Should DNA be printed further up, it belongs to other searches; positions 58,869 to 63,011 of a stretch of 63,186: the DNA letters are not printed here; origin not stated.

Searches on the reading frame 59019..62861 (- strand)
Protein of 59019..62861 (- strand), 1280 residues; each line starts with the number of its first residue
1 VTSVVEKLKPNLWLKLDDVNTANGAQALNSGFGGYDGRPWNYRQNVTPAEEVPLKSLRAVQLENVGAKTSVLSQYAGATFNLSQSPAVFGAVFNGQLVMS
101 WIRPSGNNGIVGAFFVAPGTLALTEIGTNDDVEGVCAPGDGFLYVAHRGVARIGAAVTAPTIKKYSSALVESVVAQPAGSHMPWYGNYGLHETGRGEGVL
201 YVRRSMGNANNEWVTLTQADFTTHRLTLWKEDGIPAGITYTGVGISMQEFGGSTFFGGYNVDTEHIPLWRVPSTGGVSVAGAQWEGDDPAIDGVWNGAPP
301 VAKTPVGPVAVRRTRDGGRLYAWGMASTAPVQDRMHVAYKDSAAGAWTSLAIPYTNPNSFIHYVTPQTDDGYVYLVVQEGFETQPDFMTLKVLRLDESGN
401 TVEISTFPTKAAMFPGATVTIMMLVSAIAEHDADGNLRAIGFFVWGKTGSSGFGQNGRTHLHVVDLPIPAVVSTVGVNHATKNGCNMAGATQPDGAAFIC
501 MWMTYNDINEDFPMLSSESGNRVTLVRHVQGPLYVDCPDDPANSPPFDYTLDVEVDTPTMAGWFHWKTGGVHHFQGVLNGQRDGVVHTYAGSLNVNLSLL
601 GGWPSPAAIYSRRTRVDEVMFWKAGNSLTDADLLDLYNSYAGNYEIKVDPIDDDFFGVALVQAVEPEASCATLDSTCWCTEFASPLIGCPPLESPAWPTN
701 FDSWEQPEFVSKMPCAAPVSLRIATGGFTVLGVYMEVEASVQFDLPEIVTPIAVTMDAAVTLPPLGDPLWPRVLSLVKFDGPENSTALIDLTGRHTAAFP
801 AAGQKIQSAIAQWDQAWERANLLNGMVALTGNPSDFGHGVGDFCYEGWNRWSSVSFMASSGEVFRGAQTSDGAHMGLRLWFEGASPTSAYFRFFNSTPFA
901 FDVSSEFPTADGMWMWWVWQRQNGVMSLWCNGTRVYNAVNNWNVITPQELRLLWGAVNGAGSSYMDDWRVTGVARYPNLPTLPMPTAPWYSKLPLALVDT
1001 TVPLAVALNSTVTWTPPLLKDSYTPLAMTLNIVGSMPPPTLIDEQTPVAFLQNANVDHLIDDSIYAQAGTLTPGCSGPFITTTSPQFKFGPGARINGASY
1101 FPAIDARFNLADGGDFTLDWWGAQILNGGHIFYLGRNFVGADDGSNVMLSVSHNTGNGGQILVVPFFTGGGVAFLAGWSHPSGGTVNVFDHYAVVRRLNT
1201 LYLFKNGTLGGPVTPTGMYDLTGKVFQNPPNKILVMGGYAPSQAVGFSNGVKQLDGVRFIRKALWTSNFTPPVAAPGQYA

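Call 8: search_protein_families(library=phrogs, proteins=[window:59019-62861:-])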
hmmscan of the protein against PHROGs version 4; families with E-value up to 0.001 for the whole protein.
window:59019-62861:- (1280 aa): 1 family
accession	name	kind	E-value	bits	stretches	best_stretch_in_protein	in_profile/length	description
phrog_3545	-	unknown function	3e-24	86.2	2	762-991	741-978/1115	-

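Call 19: search_protein_families(library=pfam, proteins=[window:59019-62861:-], max_evalue=0.01)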
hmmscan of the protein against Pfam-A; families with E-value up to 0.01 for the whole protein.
window:59019-62861:- (1280 aa): 0 families

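Call 85: search_solved_structures(query=window:59019-62861:-, max_evalue=0.1)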
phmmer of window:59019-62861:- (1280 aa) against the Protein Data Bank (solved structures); distinct sequences matched with E-value up to 0.1: 0.
